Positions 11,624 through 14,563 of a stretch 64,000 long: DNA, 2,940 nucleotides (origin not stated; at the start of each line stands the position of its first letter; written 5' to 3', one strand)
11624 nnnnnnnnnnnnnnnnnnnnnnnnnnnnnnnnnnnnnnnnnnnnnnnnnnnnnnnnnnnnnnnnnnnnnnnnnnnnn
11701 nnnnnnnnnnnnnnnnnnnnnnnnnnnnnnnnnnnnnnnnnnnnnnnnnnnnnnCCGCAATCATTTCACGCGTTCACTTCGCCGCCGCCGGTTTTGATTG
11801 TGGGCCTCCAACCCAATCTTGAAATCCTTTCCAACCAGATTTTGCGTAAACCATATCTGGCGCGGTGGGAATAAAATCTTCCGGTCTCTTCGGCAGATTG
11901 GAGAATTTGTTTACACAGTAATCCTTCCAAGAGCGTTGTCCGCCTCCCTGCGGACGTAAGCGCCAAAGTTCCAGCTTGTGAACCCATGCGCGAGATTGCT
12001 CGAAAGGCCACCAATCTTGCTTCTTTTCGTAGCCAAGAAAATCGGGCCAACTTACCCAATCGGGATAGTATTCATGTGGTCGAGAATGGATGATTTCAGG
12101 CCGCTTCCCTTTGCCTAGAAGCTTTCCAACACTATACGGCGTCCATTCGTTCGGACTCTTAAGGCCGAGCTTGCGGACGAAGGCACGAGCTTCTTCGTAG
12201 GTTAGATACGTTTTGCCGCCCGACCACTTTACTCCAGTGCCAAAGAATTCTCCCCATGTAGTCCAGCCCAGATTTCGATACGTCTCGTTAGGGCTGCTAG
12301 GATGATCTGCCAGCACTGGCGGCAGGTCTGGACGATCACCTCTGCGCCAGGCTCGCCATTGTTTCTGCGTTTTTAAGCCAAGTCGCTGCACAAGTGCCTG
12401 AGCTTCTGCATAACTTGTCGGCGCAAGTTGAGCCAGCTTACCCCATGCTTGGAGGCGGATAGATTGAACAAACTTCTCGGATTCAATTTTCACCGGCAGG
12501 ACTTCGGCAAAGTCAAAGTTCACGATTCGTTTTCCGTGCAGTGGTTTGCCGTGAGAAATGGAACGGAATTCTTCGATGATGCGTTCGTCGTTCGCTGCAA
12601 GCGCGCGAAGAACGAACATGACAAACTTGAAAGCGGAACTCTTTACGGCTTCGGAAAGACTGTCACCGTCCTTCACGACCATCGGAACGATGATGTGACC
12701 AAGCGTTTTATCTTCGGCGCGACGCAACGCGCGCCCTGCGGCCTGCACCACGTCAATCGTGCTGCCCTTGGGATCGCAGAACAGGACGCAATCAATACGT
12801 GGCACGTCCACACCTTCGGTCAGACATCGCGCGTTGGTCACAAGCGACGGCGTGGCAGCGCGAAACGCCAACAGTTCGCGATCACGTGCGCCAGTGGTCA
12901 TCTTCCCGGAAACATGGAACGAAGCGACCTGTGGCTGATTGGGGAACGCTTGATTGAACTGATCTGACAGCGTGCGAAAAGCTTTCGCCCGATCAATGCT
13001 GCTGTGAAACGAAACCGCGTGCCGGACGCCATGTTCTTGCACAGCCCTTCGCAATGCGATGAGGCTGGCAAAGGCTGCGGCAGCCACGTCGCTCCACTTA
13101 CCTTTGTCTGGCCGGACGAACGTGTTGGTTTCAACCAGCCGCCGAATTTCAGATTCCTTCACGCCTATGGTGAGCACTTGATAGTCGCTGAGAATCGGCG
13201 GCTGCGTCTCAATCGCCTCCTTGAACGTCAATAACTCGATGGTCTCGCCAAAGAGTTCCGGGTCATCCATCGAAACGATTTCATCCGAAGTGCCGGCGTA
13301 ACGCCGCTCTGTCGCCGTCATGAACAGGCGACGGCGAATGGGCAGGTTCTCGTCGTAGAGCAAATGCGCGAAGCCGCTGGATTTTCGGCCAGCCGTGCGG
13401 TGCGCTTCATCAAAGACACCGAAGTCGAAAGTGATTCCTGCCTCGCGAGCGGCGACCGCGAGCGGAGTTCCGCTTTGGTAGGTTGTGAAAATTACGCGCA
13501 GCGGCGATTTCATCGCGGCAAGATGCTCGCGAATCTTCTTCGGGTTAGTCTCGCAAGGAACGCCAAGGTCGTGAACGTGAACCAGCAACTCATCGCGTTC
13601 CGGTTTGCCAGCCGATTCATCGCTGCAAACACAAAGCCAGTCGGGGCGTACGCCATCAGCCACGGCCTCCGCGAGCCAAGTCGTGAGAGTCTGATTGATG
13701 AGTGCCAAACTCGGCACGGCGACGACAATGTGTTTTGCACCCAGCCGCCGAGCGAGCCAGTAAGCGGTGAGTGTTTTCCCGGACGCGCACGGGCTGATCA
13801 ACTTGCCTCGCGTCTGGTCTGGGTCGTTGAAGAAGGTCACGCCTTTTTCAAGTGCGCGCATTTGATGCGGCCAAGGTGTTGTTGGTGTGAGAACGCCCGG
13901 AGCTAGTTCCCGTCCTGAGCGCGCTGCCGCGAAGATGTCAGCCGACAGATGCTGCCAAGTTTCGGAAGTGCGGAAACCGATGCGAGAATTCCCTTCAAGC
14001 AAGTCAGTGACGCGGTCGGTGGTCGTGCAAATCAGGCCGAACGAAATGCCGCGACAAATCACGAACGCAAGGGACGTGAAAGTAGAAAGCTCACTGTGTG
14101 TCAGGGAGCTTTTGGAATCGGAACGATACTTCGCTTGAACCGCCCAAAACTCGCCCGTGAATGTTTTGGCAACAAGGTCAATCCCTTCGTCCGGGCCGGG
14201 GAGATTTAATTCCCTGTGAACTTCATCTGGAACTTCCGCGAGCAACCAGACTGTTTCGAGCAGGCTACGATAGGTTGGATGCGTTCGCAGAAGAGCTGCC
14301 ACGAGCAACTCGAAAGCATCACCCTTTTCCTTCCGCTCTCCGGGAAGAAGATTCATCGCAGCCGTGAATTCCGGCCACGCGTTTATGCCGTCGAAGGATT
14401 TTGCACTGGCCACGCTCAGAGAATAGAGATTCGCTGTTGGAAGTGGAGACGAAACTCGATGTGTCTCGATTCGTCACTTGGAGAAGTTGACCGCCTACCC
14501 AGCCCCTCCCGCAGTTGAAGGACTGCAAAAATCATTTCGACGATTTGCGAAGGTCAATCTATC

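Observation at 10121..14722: Accessory islet: ImmA/IrrE-XRE protease + DUF4411 PIN-like pair facing a Mrr-nuclease/SF2-helicase giant, bounded by a gene remnant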

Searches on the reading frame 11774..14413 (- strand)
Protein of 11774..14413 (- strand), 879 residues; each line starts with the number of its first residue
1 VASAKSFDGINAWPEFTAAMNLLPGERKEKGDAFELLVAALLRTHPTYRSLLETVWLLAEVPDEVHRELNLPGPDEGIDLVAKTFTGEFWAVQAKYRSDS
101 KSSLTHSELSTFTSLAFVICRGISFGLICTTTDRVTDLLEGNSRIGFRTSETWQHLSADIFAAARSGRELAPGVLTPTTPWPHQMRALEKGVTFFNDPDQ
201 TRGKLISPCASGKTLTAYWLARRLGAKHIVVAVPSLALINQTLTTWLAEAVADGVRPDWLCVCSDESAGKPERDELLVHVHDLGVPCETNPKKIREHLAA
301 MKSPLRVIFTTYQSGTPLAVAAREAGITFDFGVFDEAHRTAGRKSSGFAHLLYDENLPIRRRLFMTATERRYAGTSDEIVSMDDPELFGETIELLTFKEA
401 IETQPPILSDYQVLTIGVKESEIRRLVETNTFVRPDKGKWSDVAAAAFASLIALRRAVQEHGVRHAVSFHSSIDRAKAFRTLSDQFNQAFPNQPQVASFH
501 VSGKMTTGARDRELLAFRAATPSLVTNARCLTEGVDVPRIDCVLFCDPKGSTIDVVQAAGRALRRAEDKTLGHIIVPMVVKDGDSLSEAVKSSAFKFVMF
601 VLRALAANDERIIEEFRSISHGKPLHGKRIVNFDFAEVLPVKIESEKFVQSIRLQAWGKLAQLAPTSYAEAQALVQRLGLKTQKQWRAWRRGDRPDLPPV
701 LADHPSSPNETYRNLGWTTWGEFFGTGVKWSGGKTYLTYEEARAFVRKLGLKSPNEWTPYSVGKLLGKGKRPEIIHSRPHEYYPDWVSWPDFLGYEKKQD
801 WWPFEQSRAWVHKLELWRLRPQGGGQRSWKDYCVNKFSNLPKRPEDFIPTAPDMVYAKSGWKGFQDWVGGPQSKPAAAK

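Call 3: search_protein_families(library=pfam, proteins=[window:11774-14413:-], max_evalue=0.01)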
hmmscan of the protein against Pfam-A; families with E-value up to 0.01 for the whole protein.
window:11774-14413:- (879 aa): 4 families
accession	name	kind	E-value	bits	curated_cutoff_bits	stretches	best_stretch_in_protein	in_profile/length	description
PF13156.12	Mrr_cat_2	-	1.2e-14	54.7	22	1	44-137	2-89/127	Restriction endonuclease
PF04851.21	ResIII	-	1.8e-10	41.4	22.5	1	181-368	5-161/164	Type III restriction enzyme, res subunit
PF00271.37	Helicase_C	-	3.1e-10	40.7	23.5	1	456-565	8-109/110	Helicase conserved C-terminal domain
PF00270.35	DEAD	-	0.00019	21.6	26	1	206-368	20-159/167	DEAD/DEAH box helicase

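Call 4: search_protein_families(library=padloc, proteins=[window:11774-14413:-], max_evalue=0.01)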
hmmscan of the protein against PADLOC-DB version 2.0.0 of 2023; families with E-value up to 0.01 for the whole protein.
window:11774-14413:- (879 aa): 11 families
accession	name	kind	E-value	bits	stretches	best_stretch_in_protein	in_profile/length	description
PDLC03597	REase_MTase_IIG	-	5.9e-86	287.3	1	27-613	19-644/1646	Type IIG restriction enzyme-methyltransferase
PDLC03051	REase_MTase_I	-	2.1e-51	172.3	1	27-623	30-659/1591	Type I restriction enzyme-methyltransferase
PDLC02707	PbeA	-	1.5e-16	58.2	1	179-582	252-634/672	PbeA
PDLC02706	PbeA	-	4.2e-11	40.2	1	479-581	574-674/722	PbeA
PDLC02704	PbeA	-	7e-11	39.3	1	438-589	503-655/682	PbeA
PDLC02705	PbeA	-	0.00079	15.7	1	516-574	571-629/691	PbeA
PDLC01763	Cas3b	-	0.0012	15.7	0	523-584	522-579/762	-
PDLC03658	mREase_IV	-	0.0026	13.5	0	530-572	510-552/953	Type IV methyl-directed restriction enzyme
PDLC03659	mREase_IV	-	0.0034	13.3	1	509-571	497-559/945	Type IV methyl-directed restriction enzyme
PDLC03049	REase_I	-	0.0065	12.5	0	329-418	285-363/807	Type I restriction enzyme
PDLC01759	Cas3b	-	0.0088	12.8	0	203-244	233-278/711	-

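Call 5: search_protein_families(library=ncbifam, proteins=[window:11774-14413:-], max_evalue=0.01)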
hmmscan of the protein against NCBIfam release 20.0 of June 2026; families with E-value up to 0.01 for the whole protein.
window:11774-14413:- (879 aa): 5 families
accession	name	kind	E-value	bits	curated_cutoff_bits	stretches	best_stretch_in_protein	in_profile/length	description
TIGR04095.1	dnd_restrict_1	equivalog_domain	2.7e-09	36.6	600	1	510-590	328-406/451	DNA phosphorothioation system restriction enzyme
NF010337.0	PRK13766.1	equivalog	4.1e-05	21.9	610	1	516-576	419-475/781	Hef nuclease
NF053632.1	heli_RadD_YejH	equivalog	0.00014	20.3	720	1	495-571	272-348/573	DNA repair helicase RadD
NF046051.1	restrict_EcoAI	equivalog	0.00019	20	550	1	329-569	275-518/768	EcoAI/FtnUII family type I restriction enzme subunit R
NF008521.0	PRK11448.1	equivalog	0.0018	16.4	729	1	480-568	716-803/1123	type I restriction-modification system endonuclease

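Call 11: find_homologous_proteins(query=window:11774-14413:-)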
Query window:11774-14413:- (879 aa): 3158 proteins with E <= 0.001 among 8000 candidates; the best 120 are listed.
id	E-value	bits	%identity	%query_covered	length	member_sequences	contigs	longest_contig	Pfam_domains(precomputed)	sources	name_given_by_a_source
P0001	0.0e+0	2004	100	98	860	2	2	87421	PF13156.13,PF00271.38,PF04851.22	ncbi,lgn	-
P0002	0.0e+0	1736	85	100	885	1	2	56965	PF13156.13,PF00271.38,PF04851.22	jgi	-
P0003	0.0e+0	1715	85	100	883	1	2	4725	PF13156.13,PF00271.38,PF04851.22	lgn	-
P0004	0.0e+0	1656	81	99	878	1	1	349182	PF13156.13,PF00271.38,PF04851.22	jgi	jgi:predicted helicase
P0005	0.0e+0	1648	80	100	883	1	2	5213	PF13156.13,PF00271.38,PF04851.22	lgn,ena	-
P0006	0.0e+0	1644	83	98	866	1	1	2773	PF13156.13,PF00271.38,PF04851.22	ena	-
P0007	0.0e+0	1548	75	99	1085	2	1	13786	PF13156.13,PF00271.38,PF04851.22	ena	-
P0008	0.0e+0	1528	75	99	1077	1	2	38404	PF13156.13,PF00271.38,PF04851.22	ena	-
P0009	0.0e+0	1380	79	86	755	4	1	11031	PF00271.38,PF04851.22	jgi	jgi:superfamily II DNA or RNA helicase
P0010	0.0e+0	1148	56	98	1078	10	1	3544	PF13156.13,PF00271.38,PF04851.22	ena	-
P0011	0.0e+0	1146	47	98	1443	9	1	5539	PF13156.13,PF24024.2,PF26016.1,PF21680.3,PF00271.38,PF04851.22,PF14882.12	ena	-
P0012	0.0e+0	1145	42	98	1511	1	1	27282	PF13156.13,PF00270.36,PF26016.1,PF18766.8,PF00271.38,PF04851.22,PF14882.12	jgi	jgi:superfamily II DNA or RNA helicase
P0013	0.0e+0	1138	47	98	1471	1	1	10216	PF13156.13,PF26016.1,PF00271.38,PF04851.22,PF14882.12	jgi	jgi:superfamily II DNA or RNA helicase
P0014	0.0e+0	1126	48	96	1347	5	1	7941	PF13156.13,PF00270.36,PF26016.1,PF00271.38,PF04851.22,PF14882.12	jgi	jgi:superfamily II DNA or RNA helicase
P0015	0.0e+0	1122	57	99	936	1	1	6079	PF13156.13,PF00271.38,PF04851.22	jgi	jgi:superfamily II DNA or RNA helicase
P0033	0.0e+0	1090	47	98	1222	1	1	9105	PF13156.13,PF00271.38,PF22083.3,PF04851.22,PF14882.12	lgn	-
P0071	0.0e+0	1038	54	99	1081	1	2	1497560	PF13156.13,PF00270.36,PF00271.38,PF04851.22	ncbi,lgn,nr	ncbi:MAG: DEAD/DEAH box helicase family protein [Opitutae bacterium]|nr:DEAD/DEAH box helicase famil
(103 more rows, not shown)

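Call 13: find_encoding_contigs(protein=P0001, flank=10000, max_places=4)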
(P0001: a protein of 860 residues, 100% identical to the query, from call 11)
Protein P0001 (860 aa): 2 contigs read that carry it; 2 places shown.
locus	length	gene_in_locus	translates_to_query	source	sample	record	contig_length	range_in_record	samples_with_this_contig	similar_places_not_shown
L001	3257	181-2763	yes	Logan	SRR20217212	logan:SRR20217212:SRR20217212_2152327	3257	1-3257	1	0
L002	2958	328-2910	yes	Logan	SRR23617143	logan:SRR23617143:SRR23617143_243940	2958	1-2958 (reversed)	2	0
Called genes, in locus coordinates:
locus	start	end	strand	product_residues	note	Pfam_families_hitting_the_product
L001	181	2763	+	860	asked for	PF13156:Mrr_cat_2, PF04851:ResIII, PF00271:Helicase_C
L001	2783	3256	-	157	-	?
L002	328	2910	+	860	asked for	PF13156:Mrr_cat_2, PF04851:ResIII, PF00271:Helicase_C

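Call 14: find_encoding_contigs(protein=P0002, flank=10000, max_places=4)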
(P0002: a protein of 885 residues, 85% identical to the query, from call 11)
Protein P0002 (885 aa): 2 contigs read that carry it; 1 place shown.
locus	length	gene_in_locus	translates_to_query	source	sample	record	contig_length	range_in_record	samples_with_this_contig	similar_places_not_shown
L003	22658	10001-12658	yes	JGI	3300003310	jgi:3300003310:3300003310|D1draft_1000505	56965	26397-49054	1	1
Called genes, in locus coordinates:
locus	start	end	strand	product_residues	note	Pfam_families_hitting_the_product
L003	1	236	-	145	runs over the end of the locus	PF00581:Rhodanese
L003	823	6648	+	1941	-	PF02985:HEAT (faint), PF23500:DUF7133, PF13646:HEAT_2, PF00034:Cytochrom_C (faint), PF13442:Cytochrome_CBB3 (faint)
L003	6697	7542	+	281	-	-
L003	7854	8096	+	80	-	PF04255:DUF433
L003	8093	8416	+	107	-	PF18480:DUF5615 (faint)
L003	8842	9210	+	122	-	PF12844:HTH_19 (weak)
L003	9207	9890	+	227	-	PF06114:Peptidase_M78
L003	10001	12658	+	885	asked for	PF13156:Mrr_cat_2, PF04851:ResIII, PF00271:Helicase_C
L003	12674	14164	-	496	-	PF00239:Resolvase, PF07508:Recombinase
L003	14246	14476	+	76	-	-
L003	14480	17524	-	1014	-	PF26449:DUF8128 (weak), PF01935:DUF87 (weak), PF02534:T4SS-DNA_transf (faint), PF10412:TrwB_AAD_bind (weak)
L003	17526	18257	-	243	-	-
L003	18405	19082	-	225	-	-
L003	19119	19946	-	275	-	-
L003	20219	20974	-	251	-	PF09335:VTT_dom (faint)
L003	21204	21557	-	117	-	-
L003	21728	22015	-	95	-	-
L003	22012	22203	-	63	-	-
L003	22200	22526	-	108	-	PF19663:DUF6166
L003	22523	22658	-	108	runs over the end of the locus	-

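Call 15: find_encoding_contigs(protein=P0004, flank=10000, max_places=4)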
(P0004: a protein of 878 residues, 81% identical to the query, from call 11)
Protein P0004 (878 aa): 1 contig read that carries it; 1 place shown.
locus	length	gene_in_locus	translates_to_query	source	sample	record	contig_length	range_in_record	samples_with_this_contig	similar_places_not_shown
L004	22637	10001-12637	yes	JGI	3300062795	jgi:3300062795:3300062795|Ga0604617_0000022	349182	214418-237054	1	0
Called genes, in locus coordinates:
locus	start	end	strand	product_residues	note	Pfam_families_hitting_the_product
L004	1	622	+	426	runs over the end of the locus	PF13480:Acetyltransf_6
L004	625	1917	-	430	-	PF01266:DAO (faint), PF03486:HI0933_like (faint), PF07992:Pyr_redox_2, PF00070:Pyr_redox, PF22366:NDH2_C (weak)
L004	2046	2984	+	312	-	PF13593:SBF_like, PF01758:SBF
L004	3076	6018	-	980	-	PF07635:PSCyt1, PF07583:PSCyt2, PF07587:PSD1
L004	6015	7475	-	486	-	PF07394:DUF1501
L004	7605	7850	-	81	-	PF04226:Transgly_assoc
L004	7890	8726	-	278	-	PF05552:MS_channel_1st_1, PF21088:MS_channel_1st (faint), PF00924:MS_channel_2nd, PF21082:MS_channel_3rd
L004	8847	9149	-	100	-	PF11381:DUF3185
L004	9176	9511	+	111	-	-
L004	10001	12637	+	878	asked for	PF13156:Mrr_cat_2, PF04851:ResIII, PF00271:Helicase_C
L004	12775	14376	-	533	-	PF00171:Aldedh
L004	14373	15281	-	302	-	PF00135:COesterase, PF20434:BD-FAE, PF00561:Abhydrolase_1 (faint), PF07859:Abhydrolase_3, PF12146:Hydrolase_4 (faint), PF01738:DLH (weak), PF00326:Peptidase_S9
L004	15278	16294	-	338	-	PF01791:DeoC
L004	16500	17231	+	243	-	PF07963:N_methyl (weak)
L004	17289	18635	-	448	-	PF12704:MacB_PCD, PF02687:FtsX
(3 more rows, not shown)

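Call 16: find_encoding_contigs(protein=P0005, flank=10000, max_places=4)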
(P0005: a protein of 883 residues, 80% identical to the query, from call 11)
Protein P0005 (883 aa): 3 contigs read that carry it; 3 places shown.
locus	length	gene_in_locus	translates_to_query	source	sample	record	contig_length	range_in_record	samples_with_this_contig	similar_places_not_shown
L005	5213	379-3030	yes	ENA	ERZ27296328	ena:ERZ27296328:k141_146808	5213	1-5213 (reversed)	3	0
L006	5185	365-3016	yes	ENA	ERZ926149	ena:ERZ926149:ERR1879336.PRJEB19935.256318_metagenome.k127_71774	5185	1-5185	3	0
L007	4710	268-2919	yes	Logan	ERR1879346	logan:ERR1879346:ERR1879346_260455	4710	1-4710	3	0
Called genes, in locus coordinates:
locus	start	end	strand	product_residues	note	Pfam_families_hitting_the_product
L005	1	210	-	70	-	?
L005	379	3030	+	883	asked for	PF13156:Mrr_cat_2, PF04851:ResIII, PF00271:Helicase_C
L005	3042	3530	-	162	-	PF14367:DUF4411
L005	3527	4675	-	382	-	PF06114:Peptidase_M78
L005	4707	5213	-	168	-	?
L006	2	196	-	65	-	?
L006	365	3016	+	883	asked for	PF13156:Mrr_cat_2, PF04851:ResIII, PF00271:Helicase_C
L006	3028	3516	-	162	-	PF14367:DUF4411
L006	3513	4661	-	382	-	PF06114:Peptidase_M78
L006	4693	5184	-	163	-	?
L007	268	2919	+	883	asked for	PF13156:Mrr_cat_2, PF04851:ResIII, PF00271:Helicase_C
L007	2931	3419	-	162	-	PF14367:DUF4411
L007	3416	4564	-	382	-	PF06114:Peptidase_M78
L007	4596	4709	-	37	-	?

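Call 17: find_encoding_contigs(protein=P0008, flank=10000, max_places=4)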
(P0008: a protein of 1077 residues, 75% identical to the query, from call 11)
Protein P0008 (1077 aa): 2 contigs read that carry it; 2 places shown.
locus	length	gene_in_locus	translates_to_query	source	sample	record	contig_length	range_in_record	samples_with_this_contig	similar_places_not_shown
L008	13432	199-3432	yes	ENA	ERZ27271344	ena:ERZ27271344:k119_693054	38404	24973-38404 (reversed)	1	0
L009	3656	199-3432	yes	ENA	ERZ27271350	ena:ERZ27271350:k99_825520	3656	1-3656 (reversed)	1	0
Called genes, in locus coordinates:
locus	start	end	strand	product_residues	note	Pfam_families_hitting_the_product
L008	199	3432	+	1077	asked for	PF13156:Mrr_cat_2, PF04851:ResIII, PF00271:Helicase_C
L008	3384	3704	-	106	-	PF05598:DUF772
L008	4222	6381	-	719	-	-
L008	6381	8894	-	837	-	-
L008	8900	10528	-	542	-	-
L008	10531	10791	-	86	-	-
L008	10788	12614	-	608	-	PF12708:Pect-lyase_RHGA_epim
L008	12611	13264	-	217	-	-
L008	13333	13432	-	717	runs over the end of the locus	-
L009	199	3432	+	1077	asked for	PF13156:Mrr_cat_2, PF04851:ResIII, PF00271:Helicase_C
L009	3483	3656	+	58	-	?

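Call 26: search_protein_families(library=pfam, proteins=[P0011, P0012, P0033, P0071], max_evalue=1)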
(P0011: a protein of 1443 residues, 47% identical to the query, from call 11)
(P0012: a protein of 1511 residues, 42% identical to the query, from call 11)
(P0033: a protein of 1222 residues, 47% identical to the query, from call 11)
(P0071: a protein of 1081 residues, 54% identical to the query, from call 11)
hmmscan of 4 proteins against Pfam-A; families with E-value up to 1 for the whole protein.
P0011 (1443 aa): 11 families
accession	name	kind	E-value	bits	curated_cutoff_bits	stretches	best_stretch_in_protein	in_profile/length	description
PF13156.12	Mrr_cat_2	-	1e-19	71.1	22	1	49-144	3-92/127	Restriction endonuclease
PF08411.15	Exonuc_X-T_C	-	1.1e-16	61.3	27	0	961-986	202-227/269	Exonuclease C-terminal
PF04851.21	ResIII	-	8.3e-16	58.8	22.5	1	183-372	3-161/164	Type III restriction enzyme, res subunit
PF24024.1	DUF7336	-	2.9e-15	56.3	25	0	1021-1049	16-45/60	Domain of unknown function (DUF7336)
PF14882.11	INT_rpt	-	4.9e-13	49.6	26.5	2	780-802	11-32/55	Integrase repeat unit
PF00271.37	Helicase_C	-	1.1e-09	39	23.5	1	474-570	21-109/110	Helicase conserved C-terminal domain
PF21680.2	GIDA_C_1st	-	2.1e-06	28.8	24.7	0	1375-1410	5-36/96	tRNA modifying enzyme MnmG/GidA C-terminal helical domain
PF21354.3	STAT_linker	-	0.00089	20.1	27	0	971-987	54-70/78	Signal transducer and activator of transcription, linker domain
PF19531.4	DUF6058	-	0.0026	18.4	25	0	962-983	26-47/126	Family of unknown function (DUF6058)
PF18766.7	SWI2_SNF2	-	0.1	12.7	26.7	1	187-231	1-45/221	SWI2/SNF2 ATPase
PF01796.24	OB_ChsH2_C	-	0.24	11.8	27.1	0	1086-1104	6-24/65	ChsH2, C-terminal OB-fold domain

P0012 (1511 aa): 7 families
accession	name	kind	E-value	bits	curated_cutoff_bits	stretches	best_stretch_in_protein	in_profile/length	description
PF04851.21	ResIII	-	1.4e-16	61.3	22.5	1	181-370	1-161/164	Type III restriction enzyme, res subunit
PF13156.12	Mrr_cat_2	-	5.3e-12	46.2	22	1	46-141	3-90/127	Restriction endonuclease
PF00271.37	Helicase_C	-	4.2e-08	33.9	23.5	1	488-565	31-108/110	Helicase conserved C-terminal domain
PF14882.11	INT_rpt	-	1e-07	32.5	26.5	2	1058-1080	11-32/55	Integrase repeat unit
PF00270.35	DEAD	-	1.2e-07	32.1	26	1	187-370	3-159/167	DEAD/DEAH box helicase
PF18766.7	SWI2_SNF2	-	1.1e-06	28.9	26.7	1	333-411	121-188/221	SWI2/SNF2 ATPase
PF08411.15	Exonuc_X-T_C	-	1.2e-06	28.3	27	0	815-841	202-228/269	Exonuclease C-terminal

P0033 (1222 aa): 9 families
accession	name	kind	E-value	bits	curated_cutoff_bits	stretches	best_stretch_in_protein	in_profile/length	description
PF13156.12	Mrr_cat_2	-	2.6e-17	63.3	22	1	49-145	2-92/127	Restriction endonuclease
PF04851.21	ResIII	-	7.5e-17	62.2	22.5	1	184-374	2-161/164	Type III restriction enzyme, res subunit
PF22083.2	I-HmuI_NUMOD-like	-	1.4e-11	44.3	27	1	737-759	5-27/46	DNA endonuclease I-HmuI-like, NUMOD-like domain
PF00271.37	Helicase_C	-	6.6e-11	42.9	23.5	1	460-570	6-108/110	Helicase conserved C-terminal domain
PF14882.11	INT_rpt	-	4.4e-08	33.7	26.5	2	775-801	7-32/55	Integrase repeat unit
PF18766.7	SWI2_SNF2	-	0.0025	17.9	26.7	1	189-232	1-44/221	SWI2/SNF2 ATPase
PF18024.7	HTH_50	-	0.0035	17.4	27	0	742-760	21-39/50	Helix-turn-helix domain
PF15269.12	zf-C2H2_7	-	0.019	15.4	27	0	773-794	4-25/54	Zinc-finger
PF00004.35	AAA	-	0.14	13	21.2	0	214-376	6-110/131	ATPase family associated with various cellular activities (AAA)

P0071 (1081 aa): 7 families
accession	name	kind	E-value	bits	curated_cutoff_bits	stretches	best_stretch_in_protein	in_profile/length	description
PF13156.12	Mrr_cat_2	-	2.8e-13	50.3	22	1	42-134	2-88/127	Restriction endonuclease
PF04851.21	ResIII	-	1.1e-12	48.7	22.5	1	181-371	5-162/164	Type III restriction enzyme, res subunit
PF00271.37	Helicase_C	-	6.9e-09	36.4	23.5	1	497-567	39-109/110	Helicase conserved C-terminal domain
PF00270.35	DEAD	-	2.8e-06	27.6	26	1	206-370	20-159/167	DEAD/DEAH box helicase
PF14882.11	INT_rpt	-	0.011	16.5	26.5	1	988-1008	12-32/55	Integrase repeat unit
PF00176.29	SNF2-rel_dom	-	0.041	13.4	24.9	1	299-370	96-162/290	SNF2-related domain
PF18766.7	SWI2_SNF2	-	0.18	11.8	26.7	1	184-346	2-134/221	SWI2/SNF2 ATPase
